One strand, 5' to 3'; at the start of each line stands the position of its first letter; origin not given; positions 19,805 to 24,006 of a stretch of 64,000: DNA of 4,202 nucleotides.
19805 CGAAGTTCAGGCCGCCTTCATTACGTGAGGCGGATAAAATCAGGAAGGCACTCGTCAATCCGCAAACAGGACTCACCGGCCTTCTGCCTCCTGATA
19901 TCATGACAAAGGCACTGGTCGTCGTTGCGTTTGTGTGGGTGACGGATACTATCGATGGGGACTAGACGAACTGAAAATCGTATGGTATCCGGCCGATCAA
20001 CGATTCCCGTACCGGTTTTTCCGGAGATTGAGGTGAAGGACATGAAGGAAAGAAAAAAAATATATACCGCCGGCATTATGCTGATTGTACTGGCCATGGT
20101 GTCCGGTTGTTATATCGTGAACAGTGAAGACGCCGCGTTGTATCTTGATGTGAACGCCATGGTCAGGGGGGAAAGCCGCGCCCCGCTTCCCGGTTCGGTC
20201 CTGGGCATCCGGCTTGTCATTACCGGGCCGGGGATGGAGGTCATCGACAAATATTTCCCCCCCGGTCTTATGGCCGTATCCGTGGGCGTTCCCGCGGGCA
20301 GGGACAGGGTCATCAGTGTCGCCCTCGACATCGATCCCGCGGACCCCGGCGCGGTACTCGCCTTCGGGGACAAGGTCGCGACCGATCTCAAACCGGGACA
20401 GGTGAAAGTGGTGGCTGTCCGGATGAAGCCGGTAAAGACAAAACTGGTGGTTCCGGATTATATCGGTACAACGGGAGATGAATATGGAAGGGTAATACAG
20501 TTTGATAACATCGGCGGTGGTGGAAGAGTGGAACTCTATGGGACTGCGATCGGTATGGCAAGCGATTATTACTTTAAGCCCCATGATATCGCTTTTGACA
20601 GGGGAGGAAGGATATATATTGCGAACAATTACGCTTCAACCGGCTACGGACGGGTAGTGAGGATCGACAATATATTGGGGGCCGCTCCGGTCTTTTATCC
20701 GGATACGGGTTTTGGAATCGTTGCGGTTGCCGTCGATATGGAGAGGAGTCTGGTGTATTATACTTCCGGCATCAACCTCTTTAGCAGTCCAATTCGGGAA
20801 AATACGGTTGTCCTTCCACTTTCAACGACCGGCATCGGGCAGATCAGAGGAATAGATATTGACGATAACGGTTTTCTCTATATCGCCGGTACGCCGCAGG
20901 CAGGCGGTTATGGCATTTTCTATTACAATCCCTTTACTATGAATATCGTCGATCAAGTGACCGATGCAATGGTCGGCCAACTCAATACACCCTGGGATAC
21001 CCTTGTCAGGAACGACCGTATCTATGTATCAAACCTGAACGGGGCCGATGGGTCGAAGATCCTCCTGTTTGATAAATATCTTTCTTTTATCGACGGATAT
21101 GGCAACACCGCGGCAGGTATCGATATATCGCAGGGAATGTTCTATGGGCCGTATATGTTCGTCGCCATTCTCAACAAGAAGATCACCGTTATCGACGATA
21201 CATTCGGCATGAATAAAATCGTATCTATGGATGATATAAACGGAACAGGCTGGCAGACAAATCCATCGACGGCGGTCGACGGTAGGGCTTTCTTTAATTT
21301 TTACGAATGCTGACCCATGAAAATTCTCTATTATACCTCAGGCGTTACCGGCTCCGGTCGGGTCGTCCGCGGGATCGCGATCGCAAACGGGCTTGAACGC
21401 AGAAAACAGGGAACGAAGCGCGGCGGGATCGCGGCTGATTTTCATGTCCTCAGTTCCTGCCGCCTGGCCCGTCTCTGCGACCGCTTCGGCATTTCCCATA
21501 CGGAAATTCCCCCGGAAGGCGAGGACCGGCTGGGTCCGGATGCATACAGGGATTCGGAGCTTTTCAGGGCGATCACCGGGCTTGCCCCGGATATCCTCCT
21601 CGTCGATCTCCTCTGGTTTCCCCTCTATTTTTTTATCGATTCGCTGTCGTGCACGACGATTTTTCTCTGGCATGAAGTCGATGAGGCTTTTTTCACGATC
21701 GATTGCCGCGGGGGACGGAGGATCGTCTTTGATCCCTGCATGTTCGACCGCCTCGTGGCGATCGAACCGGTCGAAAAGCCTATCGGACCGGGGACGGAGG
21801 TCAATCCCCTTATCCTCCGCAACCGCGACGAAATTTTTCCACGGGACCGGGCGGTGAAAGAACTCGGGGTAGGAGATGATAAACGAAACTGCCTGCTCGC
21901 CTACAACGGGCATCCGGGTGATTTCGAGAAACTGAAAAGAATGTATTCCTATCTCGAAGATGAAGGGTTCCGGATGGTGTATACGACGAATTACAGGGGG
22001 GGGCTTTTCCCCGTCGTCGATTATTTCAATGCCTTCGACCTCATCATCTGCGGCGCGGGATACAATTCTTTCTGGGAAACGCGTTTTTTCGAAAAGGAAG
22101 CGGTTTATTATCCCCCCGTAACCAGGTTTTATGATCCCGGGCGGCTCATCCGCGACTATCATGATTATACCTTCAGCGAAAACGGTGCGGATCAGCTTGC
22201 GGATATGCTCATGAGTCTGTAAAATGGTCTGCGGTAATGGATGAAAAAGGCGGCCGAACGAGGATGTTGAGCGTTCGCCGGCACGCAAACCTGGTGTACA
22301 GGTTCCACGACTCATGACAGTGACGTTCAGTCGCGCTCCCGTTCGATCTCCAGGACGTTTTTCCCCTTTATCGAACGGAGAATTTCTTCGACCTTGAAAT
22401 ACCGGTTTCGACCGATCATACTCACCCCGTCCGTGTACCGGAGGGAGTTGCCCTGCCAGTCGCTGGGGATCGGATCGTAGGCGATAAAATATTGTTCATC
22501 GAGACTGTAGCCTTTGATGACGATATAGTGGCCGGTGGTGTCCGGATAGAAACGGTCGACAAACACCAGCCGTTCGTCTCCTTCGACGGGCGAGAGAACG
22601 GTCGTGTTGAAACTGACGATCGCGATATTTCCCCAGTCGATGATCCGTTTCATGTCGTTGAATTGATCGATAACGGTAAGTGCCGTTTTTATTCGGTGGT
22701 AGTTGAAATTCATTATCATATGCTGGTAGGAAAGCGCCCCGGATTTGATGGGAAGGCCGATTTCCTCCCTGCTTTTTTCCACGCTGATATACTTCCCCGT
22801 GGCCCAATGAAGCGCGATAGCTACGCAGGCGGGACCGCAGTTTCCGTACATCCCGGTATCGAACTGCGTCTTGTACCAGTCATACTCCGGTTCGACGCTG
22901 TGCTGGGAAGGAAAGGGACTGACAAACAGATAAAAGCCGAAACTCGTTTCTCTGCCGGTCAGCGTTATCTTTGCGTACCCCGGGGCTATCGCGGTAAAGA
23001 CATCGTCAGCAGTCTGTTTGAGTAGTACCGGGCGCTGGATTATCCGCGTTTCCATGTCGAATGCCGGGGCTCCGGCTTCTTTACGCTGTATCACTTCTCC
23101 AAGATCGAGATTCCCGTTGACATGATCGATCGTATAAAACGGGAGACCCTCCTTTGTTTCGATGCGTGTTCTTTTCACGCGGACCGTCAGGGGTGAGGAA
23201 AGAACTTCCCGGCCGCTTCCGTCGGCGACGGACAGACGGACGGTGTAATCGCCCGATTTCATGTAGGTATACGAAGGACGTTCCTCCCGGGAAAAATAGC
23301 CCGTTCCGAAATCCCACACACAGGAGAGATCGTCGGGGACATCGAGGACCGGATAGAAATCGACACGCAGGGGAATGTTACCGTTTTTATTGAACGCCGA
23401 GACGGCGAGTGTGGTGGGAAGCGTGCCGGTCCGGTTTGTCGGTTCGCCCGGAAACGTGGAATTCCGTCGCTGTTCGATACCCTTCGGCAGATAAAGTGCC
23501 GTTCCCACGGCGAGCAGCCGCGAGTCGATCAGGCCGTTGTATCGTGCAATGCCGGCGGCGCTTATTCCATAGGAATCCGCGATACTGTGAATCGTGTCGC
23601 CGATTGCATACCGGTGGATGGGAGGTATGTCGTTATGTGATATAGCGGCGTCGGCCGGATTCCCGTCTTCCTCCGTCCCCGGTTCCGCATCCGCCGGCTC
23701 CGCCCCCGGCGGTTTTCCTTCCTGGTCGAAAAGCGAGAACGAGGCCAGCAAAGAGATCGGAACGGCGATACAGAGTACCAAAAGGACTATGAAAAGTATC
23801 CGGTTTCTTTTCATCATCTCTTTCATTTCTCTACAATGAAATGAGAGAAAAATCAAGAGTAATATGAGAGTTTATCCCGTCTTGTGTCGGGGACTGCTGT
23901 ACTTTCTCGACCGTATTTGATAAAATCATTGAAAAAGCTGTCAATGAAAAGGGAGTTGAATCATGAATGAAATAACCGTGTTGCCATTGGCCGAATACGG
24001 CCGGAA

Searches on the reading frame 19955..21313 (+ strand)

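Call 56: search_protein_families(library=pfam, proteins=[window:19955-21313:+], max_evalue=0.0001)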
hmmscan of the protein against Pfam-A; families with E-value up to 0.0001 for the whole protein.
window:19955-21313:+ (452 aa): 2 families
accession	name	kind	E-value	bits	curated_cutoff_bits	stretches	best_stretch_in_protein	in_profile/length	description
PF01436.27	NHL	-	1.5e-05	25.2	20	0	209-226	4-21/28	NHL repeat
PF06739.17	SBBP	-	2.3e-05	24.7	20.5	0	296-313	14-31/38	Beta-propeller repeat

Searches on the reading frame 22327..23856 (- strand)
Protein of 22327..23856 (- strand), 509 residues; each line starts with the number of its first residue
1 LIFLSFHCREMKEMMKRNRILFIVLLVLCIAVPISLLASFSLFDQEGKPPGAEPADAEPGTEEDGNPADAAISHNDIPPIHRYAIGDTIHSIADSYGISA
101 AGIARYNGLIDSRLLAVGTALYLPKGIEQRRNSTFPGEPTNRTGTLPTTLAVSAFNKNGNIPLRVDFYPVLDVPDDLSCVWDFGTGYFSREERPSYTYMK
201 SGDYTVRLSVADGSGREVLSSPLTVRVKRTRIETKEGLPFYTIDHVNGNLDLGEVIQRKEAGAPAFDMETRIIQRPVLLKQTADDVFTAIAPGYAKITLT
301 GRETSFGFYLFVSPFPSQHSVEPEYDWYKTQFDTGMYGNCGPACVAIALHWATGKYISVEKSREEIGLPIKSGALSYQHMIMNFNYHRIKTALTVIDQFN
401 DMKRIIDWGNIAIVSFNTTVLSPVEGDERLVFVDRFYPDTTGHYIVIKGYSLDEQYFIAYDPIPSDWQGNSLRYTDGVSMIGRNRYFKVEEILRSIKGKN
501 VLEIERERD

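Call 56: search_protein_families(library=pfam, proteins=[window:22327-23856:-], max_evalue=0.0001)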
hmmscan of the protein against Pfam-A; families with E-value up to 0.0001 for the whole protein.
window:22327-23856:- (509 aa): 4 families
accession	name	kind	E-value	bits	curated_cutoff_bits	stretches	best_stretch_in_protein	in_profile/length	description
PF18911.6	PKD_4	-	5.6e-09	36.4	27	1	176-226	34-84/85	PKD domain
PF13529.12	Peptidase_C39_2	-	1e-08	36.3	24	1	328-462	5-142/143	Peptidase_C39 like family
PF00801.26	PKD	-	6.7e-07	29.7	23.5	1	165-221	17-76/80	PKD domain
PF01476.26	LysM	-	8.8e-07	29.2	20.9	1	86-124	6-43/43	LysM domain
